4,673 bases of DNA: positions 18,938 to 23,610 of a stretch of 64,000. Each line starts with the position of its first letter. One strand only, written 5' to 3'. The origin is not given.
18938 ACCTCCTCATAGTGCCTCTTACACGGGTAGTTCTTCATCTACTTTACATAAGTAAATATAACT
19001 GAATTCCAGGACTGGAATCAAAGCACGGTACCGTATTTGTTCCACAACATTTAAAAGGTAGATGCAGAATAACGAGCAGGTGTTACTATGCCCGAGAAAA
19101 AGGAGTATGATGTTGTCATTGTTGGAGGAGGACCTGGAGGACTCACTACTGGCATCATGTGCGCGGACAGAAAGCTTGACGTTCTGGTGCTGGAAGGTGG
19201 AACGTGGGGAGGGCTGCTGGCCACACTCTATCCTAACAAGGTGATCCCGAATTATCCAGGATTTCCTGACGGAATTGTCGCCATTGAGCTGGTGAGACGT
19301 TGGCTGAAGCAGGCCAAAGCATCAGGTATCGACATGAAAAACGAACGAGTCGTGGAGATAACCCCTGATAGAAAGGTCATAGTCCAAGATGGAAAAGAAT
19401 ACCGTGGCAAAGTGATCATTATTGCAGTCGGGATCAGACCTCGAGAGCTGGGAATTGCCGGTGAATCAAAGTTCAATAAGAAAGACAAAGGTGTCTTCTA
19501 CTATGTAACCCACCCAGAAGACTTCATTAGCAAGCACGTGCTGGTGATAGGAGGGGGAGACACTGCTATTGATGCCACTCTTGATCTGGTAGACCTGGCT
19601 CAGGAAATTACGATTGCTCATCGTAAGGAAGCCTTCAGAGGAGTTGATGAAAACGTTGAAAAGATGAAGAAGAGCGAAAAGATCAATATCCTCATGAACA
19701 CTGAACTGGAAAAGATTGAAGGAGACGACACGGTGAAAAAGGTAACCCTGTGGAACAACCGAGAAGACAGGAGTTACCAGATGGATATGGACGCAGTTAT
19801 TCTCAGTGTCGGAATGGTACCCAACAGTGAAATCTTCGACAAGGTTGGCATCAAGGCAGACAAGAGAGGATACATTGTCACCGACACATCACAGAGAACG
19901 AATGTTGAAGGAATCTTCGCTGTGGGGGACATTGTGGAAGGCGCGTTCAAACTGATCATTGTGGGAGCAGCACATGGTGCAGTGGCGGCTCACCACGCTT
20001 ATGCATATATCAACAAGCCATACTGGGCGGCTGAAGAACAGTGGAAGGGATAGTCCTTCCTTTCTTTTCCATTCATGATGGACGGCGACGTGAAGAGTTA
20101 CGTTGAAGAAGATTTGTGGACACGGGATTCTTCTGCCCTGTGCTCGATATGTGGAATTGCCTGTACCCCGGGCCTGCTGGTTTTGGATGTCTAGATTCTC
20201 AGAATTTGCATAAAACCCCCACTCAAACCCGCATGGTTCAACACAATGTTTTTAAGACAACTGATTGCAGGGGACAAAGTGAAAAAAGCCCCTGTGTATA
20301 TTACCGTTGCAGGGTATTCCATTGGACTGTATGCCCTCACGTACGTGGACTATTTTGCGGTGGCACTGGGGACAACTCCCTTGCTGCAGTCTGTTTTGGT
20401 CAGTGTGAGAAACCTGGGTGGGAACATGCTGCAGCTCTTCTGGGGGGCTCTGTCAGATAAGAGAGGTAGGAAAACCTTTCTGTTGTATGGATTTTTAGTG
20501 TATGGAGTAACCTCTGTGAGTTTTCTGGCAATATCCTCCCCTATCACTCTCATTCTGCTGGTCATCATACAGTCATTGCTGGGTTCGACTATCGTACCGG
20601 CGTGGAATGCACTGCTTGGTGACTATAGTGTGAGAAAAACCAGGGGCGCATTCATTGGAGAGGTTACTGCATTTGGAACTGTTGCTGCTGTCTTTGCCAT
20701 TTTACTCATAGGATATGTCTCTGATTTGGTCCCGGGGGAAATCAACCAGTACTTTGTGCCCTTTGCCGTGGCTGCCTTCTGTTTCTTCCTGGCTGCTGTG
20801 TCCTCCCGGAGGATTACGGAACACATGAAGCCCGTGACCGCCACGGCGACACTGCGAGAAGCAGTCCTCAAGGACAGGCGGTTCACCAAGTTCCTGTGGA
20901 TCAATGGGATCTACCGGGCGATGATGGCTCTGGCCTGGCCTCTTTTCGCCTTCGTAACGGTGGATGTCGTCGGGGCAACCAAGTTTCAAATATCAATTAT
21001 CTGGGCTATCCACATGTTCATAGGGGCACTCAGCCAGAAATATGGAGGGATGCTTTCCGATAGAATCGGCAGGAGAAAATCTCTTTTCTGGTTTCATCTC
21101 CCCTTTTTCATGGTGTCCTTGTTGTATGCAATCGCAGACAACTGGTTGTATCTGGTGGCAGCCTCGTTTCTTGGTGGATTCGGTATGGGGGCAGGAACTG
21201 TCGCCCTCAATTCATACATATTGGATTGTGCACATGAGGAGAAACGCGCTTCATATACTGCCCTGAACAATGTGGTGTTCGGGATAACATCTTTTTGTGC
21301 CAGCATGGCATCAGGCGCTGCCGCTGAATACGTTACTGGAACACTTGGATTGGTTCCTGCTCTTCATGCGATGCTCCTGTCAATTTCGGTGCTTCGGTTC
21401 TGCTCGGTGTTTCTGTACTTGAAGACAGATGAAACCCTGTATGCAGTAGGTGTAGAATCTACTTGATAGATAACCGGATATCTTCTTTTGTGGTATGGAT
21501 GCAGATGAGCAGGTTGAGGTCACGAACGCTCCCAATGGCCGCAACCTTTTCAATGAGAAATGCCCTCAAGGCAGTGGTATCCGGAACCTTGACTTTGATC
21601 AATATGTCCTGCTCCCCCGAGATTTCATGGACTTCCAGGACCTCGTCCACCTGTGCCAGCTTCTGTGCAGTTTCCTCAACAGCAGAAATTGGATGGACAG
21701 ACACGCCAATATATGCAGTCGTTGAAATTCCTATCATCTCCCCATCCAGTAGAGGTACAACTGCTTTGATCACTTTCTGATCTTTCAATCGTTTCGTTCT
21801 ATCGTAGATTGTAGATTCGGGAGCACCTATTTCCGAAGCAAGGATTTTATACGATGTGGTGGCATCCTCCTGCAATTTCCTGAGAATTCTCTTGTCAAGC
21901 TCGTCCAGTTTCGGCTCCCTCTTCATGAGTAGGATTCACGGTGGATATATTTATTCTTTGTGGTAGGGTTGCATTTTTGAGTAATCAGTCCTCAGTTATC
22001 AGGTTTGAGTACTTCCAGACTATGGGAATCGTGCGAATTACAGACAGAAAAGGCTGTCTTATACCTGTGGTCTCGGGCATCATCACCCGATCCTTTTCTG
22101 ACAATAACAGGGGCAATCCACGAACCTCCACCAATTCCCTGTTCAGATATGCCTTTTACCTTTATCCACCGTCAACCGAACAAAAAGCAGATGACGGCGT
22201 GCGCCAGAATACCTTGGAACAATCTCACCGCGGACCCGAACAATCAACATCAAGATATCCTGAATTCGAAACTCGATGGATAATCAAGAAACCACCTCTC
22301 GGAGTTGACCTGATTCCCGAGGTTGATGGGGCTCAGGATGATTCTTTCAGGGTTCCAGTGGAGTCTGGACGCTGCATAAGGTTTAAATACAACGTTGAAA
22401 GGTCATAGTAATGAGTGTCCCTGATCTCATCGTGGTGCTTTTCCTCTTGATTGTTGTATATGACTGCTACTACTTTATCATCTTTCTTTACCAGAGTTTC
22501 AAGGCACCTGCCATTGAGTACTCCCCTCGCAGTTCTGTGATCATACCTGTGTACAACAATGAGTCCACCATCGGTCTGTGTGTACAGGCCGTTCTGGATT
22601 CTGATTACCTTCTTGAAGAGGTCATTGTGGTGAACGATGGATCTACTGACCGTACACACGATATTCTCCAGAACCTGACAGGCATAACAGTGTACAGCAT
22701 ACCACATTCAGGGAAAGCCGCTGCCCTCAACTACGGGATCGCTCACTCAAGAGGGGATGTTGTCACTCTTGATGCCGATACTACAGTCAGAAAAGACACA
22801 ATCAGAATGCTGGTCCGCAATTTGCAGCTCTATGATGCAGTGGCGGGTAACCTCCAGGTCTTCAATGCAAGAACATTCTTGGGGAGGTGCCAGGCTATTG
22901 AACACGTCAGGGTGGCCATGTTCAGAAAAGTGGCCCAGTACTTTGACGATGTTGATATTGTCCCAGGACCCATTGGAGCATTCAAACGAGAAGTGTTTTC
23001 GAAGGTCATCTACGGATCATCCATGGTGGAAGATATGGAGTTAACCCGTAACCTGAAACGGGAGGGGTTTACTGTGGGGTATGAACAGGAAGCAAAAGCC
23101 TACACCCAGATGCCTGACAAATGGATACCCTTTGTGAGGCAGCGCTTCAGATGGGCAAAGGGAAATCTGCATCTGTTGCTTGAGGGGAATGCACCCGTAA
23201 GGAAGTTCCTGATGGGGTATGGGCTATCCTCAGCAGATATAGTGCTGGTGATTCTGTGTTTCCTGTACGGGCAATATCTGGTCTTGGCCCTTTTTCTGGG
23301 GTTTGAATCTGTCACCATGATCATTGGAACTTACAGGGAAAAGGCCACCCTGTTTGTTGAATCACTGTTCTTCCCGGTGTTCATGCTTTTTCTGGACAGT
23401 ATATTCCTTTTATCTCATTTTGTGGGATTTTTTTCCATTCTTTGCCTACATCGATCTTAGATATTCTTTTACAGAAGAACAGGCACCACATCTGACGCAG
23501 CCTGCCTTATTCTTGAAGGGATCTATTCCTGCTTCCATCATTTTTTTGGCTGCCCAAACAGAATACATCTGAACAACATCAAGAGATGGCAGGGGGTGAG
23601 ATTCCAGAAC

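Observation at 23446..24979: GNAT acetyltransferase co-transcribed with an Fe-S (radical-SAM-like) enzyme carrying a non-canonical CX7CX2C motif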

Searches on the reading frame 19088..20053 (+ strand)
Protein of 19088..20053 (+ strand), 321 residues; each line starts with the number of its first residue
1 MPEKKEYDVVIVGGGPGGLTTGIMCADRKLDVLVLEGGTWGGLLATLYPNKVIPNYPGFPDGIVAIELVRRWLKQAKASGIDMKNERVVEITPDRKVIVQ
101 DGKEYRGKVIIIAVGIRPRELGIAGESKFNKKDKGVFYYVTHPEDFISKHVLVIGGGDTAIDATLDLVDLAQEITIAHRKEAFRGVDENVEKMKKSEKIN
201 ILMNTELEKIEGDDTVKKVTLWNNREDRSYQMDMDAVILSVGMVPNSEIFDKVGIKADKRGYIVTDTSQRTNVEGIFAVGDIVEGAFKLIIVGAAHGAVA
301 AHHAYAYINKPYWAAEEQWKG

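Call 3: search_protein_families(library=ncbifam, proteins=[window:19088-20053:+], max_evalue=0.01)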
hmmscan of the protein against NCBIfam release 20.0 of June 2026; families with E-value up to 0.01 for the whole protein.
window:19088-20053:+ (321 aa): 97 families (the best 25 are shown)
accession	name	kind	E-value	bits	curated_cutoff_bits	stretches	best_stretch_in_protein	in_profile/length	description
TIGR01292.1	TRX_reduct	equivalog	8.6e-73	244.8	343.45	1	7-308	1-300/300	thioredoxin-disulfide reductase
TIGR03143.1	AhpF_homolog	hypoth_equivalog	2.5e-54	184.8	687.65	1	5-309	3-309/555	putative alkyl hydroperoxide reductase F subunit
TIGR03140.1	AhpF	equivalog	1.3e-45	155.9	502.9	1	3-308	209-512/515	alkyl hydroperoxide reductase subunit F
TIGR01350.1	lipoamide_DH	equivalog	4.5e-30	104.8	408.8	2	90-305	112-330/461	dihydrolipoyl dehydrogenase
NF007614.0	PRK10262.1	equivalog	9e-30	103.9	644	1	4-309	4-315/321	thioredoxin-disulfide reductase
TIGR04018.1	Bthiol_YpdA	hypoth_equivalog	2.7e-28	98.7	339.9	2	89-286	94-292/316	YpdA family putative bacillithiol disulfide reductase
NF004776.0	PRK06116.1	equivalog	3.3e-25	89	480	1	79-305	106-326/450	glutathione-disulfide reductase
NF004945.0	PRK06292.2-3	equivalog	5.2e-24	85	494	1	74-305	99-326/457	dihydrolipoyl dehydrogenase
TIGR02053.1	MerA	equivalog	1.8e-22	79.9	454.45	1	91-306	113-330/465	mercury(II) reductase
TIGR01421.1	gluta_reduc_1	equivalog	2.2e-22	79.9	556.15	1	90-303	114-324/450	glutathione-disulfide reductase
TIGR01438.1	TGR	subfamily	1.7e-20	73.4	475.85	1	100-305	137-343/485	thioredoxin and glutathione reductase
TIGR01316.1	gltA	equivalog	1.4e-19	70.2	471.75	1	7-308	134-449/449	NADPH-dependent glutamate synthase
NF004943.0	PRK06292.2-1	equivalog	1.7e-19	70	432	1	88-303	109-327/456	dihydrolipoyl dehydrogenase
TIGR03385.1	CoA_CoA_reduc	equivalog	4.8e-19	68.5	578.8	1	149-285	150-285/439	CoA-disulfide reductase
NF004944.0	PRK06292.2-2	equivalog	1.2e-18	67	619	1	95-285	119-308/460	dihydrolipoyl dehydrogenase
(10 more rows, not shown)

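Call 4: search_protein_families(library=pfam, proteins=[window:19088-20053:+], max_evalue=0.01)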
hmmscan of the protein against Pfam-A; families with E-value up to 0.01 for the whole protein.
window:19088-20053:+ (321 aa): 10 families
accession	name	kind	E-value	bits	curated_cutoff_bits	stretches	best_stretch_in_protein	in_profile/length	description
PF07992.20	Pyr_redox_2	-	5.3e-47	161.1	26.1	1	7-297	1-291/291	Pyridine nucleotide-disulphide oxidoreductase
PF13738.12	Pyr_redox_3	-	1.4e-26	93.9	30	2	85-280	101-305/305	Pyridine nucleotide-disulphide oxidoreductase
PF00070.33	Pyr_redox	-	2.8e-12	47.4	22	1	150-221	1-79/82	Pyridine nucleotide-disulphide oxidoreductase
PF13434.12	Lys_Orn_oxgnase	-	4.9e-07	29.6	21.3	0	98-188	139-230/339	L-lysine 6-monooxygenase/L-ornithine 5-monooxygenase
PF03486.20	HI0933_like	-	2.5e-06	27.5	50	1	8-38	2-32/244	HI0933-like protein Rossmann domain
PF01946.23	Thi4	-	1.8e-05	24.5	26.2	1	5-42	16-60/235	Thi4 family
PF00890.30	FAD_binding_2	-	2e-05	24.4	20.4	1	8-39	1-32/414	FAD binding domain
PF12831.13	FAD_oxidored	-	3.4e-05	23.8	27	1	8-56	1-50/416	FAD dependent oxidoreductase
PF01266.30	DAO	-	0.00011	22.4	27.9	1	8-40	1-33/353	FAD dependent oxidoreductase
PF13450.12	NAD_binding_8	-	0.0012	19.5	21.9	1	11-38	1-28/68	NAD(P)-binding Rossmann-like domain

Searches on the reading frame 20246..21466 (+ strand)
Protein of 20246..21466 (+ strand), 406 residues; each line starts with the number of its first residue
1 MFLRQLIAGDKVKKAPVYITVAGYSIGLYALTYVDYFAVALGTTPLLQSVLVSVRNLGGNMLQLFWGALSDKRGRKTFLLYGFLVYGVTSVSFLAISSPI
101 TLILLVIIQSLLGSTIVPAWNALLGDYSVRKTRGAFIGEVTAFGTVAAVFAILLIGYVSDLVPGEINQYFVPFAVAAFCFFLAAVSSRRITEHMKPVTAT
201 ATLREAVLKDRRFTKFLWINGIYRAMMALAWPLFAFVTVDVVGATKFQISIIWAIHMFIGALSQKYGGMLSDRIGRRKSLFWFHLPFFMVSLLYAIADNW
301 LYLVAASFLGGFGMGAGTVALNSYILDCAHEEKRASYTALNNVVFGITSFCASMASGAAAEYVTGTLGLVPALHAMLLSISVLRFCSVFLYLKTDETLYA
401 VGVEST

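Call 3: search_protein_families(library=ncbifam, proteins=[window:20246-21466:+], max_evalue=0.01)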
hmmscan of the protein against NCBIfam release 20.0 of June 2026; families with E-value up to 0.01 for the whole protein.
window:20246-21466:+ (406 aa): 34 families (the best 25 are shown)
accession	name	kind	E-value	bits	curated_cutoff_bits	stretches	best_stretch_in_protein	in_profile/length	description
TIGR00880.1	2_A_01_02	superfamily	1.1e-17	64.4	131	2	62-184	10-135/141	multidrug resistance protein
TIGR00710.1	efflux_Bcr_CflA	subfamily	5.3e-16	59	200.9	2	42-255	36-250/385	Bcr/CflA family efflux MFS transporter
NF053813.1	MFS_TcaB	equivalog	7.2e-15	54.6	475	2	50-255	45-253/396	putative multidrug effflux MFS transporter TcaB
NF008654.0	PRK11652.1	equivalog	3.9e-12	45.8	479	2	249-359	46-156/397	multidrug efflux MFS transporter EmrD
TIGR00895.1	2A0115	subfamily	6.1e-12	45.2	418.55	2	257-356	65-161/398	aromatic acid/H+ symport family MFS transporter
NF008270.1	PRK11043.1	equivalog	1.6e-11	43.9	430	2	42-218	36-211/382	purine nucleoside transporter PunC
NF008586.0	PRK11551.1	equivalog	2.3e-10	40.1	410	1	247-347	50-150/406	3-(3-hydroxy-phenyl)propionate transporter MhpT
NF033134.0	cmlA_floR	equivalog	3.7e-10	39.8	450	2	31-216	30-213/388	CmlA/FloR family chloramphenicol efflux MFS transporter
TIGR00883.1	2A0106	subfamily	4.6e-10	39.1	443.45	2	236-299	249-315/400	metabolite/H+ symporter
NF008314.0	PRK11102.1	equivalog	1.7e-09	37.4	303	1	53-201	52-201/396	Bcr/CflA family multidrug efflux MFS transporter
NF007372.0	PRK09874.1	equivalog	2.5e-09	36.7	571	1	18-203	24-206/408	multidrug efflux MFS transporter MdtG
NF052357.1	GlucTporGlcPStph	equivalog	6.7e-09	35.1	750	1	255-361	49-156/445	glucose transporter GlcP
NF049980.1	SfMCT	equivalog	3.8e-08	32.4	320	2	228-353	18-143/378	L-lactate MFS transporter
TIGR00881.1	2A0104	subfamily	4.8e-08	32.4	407.75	2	63-180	47-164/379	phosphoglycerate transporter protein PgtP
TIGR00898.1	2A0119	subfamily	5.2e-08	32.1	550.75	1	258-350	136-229/506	cation transport protein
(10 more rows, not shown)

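Call 4: search_protein_families(library=pfam, proteins=[window:20246-21466:+], max_evalue=0.01)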
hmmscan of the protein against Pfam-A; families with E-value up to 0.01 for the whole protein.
window:20246-21466:+ (406 aa): 4 families
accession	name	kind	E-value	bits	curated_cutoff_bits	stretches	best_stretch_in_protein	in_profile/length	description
PF07690.21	MFS_1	-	1.6e-37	129.7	33.4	2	21-230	7-220/347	Major Facilitator Superfamily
PF00083.30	Sugar_tr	-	4.5e-12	46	22.3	1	245-364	44-166/452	Sugar (and other) transporter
PF12832.13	MFS_1_like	-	4.9e-11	42.7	25.2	1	61-360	49-362/373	MFS_1 like family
PF01306.25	LacY_symp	-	2.8e-06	26.9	24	1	208-355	4-158/413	LacY proton/sugar symporter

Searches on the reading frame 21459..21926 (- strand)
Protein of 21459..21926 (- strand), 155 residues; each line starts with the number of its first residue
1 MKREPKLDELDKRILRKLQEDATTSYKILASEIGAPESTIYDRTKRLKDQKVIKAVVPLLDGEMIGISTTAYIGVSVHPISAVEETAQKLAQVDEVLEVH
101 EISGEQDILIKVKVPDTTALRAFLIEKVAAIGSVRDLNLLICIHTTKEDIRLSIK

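Call 3: search_protein_families(library=ncbifam, proteins=[window:21459-21926:-], max_evalue=0.01)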
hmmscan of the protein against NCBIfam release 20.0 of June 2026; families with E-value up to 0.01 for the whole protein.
window:21459-21926:- (155 aa): 9 families
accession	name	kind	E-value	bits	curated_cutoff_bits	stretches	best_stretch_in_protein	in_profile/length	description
NF008384.0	PRK11179.1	equivalog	2.3e-21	76.2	227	1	3-144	3-144/153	transcriptional regulator AsnC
NF008370.0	PRK11169.1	equivalog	2.6e-17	63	233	1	4-155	9-162/164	leucine-responsive transcriptional regulator Lrp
NF040947.1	trans_reg_LysM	equivalog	7.9e-17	61.3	180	1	7-144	1-134/136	HTH-type transcriptional regulator LysM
NF053758.1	ChrTpTrnRegChrS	equivalog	1e-15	57.9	250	1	5-147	10-151/158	chromate efflux transcriptional regulator ChrS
NF041396.1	TranRegLrp_Halo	equivalog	1.7e-13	50.7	190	1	8-148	4-142/149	HTH-type transcriptional regulator Lrp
NF040820.1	trans_reg_LrpA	equivalog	1.6e-11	44.3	250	1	7-136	2-130/141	HTH-type transcriptional regulator LrpA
NF041395.1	TranRegLrpA1_Halo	equivalog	6.7e-10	39.1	250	1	11-135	7-130/142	HTH-type transcriptional regulator LrpA1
NF040708.3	Siroheme_Dcarb_AhbA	equivalog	1.5e-05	24.8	140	1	11-118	1-109/144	siroheme decarboxylase subunit alpha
NF040707.3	Siroheme_Dcarb_AhbB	equivalog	1.6e-05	24.6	125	1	21-96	8-85/146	siroheme decarboxylase subunit beta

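Call 4: search_protein_families(library=pfam, proteins=[window:21459-21926:-], max_evalue=0.01)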
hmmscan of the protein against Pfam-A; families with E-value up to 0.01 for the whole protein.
window:21459-21926:- (155 aa): 5 families
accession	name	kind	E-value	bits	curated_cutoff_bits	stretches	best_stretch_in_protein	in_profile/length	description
PF01037.27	AsnC_trans_reg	-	8e-15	54.9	25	1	74-144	2-72/73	Lrp/AsnC ligand binding domain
PF13404.12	HTH_AsnC-type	-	1.1e-12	48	27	1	7-48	1-42/42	AsnC-type helix-turn-helix domain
PF13412.12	HTH_24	-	3.1e-09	36.7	21.9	1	7-54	1-48/48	Winged helix-turn-helix DNA-binding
PF22482.2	AsnC_trans_reg_3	-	1.4e-05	25.5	24.4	1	83-148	24-88/95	PF0864 C-terminal dimeric alpha+beta barrel domain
PF22451.2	NirdL-like_HTH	-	5.5e-05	23.1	27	1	11-53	1-46/47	Siroheme decarboxylase NirDL-like HTH domain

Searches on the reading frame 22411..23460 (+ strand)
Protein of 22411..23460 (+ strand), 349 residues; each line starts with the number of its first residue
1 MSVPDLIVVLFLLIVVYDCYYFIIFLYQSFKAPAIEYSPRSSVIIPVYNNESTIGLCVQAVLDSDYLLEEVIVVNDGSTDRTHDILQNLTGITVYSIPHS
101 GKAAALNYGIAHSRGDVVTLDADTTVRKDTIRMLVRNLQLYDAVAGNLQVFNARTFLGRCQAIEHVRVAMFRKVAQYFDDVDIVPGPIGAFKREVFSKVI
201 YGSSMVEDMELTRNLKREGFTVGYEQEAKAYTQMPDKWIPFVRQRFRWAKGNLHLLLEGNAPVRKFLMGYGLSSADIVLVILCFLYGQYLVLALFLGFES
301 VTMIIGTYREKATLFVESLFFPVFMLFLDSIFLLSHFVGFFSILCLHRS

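Call 3: search_protein_families(library=ncbifam, proteins=[window:22411-23460:+], max_evalue=0.01)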
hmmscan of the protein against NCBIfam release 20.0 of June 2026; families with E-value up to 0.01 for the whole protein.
window:22411-23460:+ (349 aa): 27 families (the best 25 are shown)
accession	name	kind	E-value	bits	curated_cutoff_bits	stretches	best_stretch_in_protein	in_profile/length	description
TIGR03937.1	PgaC_IcaA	equivalog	2.6e-39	135.4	422.3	1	14-310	17-329/407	poly-beta-1,6-N-acetyl-D-glucosamine synthase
TIGR04242.1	nodulat_NodC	equivalog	3.5e-18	65.7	550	1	33-251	42-283/395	chitooligosaccharide synthase NodC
TIGR04283.1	glyco_like_mftF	equivalog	4.8e-18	65.6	182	1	42-219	2-173/221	TIGR04283 family arsenosugar biosynthesis glycosyltransferase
TIGR03965.1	mycofact_glyco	equivalog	1e-15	57.6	280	1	38-267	73-315/467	mycofactocin biosynthesis glycosyltransferase MftF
NF041875.1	EPS_EpsD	equivalog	2.5e-15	56.7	370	1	42-133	2-99/325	exopolysaccharide biosynthesis glycosyltransferase EpsD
TIGR03111.1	glyc2_xrt_Gpos1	hypoth_equivalog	3.8e-15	55.6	363.95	1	8-254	15-288/439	TIGR03111 family XrtG-associated glycosyltransferase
NF041865.1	EpsU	equivalog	4.1e-14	52.4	700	1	5-282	1-291/394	exopolysaccharide biosynthesis GT2 family glycosyltransferase EpsU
NF007482.0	PRK10073.1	equivalog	2.8e-12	46.3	423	1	38-135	5-107/334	glycosyltransferase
NF047683.1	TeichurnBiosyTuaG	equivalog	2.6e-10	40.4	400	1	37-133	4-106/252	teichuronic acid biosynthesis protein TuaG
NF038299.1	EPS_HpsN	equivalog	1.4e-09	37.4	425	1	41-156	3-125/317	hormogonium polysaccharide biosynthesis glycosyltransferase HpsN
NF010496.0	PRK13915.1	equivalog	1.7e-08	33.9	262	1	40-140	32-144/307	glucosyl-3-phosphoglycerate synthase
TIGR03030.1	CelA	equivalog_domain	2.7e-08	32.3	699.1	1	200-265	325-390/714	UDP-forming cellulose synthase catalytic subunit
TIGR04182.1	glyco_TIGR04182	equivalog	4.7e-08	32.8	325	1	42-197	3-157/293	S-layer glycoprotein N-glycosyltransferase AglJ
NF058614.1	PPMAGASynPpgS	equivalog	1.3e-07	31.3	370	1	43-140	4-103/226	polyprenyl-phospho-N-acetylgalactosaminyl synthase PpgS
NF007986.1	PRK10714.1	equivalog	3.9e-07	29.4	529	1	40-147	7-125/316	undecaprenyl-phosphate 4-deoxy-4-formamido-L-arabinose transferase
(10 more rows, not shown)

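Call 4: search_protein_families(library=pfam, proteins=[window:22411-23460:+], max_evalue=0.01)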
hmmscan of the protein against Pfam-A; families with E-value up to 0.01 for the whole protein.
window:22411-23460:+ (349 aa): 7 families
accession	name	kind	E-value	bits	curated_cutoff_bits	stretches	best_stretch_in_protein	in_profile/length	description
PF00535.33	Glycos_transf_2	-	1.8e-30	106.5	23.3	1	42-199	1-167/168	Glycosyl transferase family 2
PF13641.12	Glyco_tranf_2_3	-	3.7e-21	76.6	27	1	39-251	1-230/230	Glycosyltransferase like family 2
PF13632.12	Glyco_trans_2_3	-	8.8e-17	62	27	1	117-302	2-175/198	Glycosyl transferase family group 2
PF13506.12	Glyco_transf_21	-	2.8e-08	33.8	21.7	1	102-250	18-174/174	Glycosyl transferase family 21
PF10111.15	Glyco_tranf_2_2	-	2.8e-06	27.4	27.3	1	42-135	1-103/276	Glycosyltransferase like family 2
PF03142.21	Chitin_synth_2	-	0.0014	17.8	27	0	224-259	346-381/527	Chitin synthase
PF13704.12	Glyco_tranf_2_4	-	0.0015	19.5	27.5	1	68-106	19-57/98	Glycosyl transferase family 2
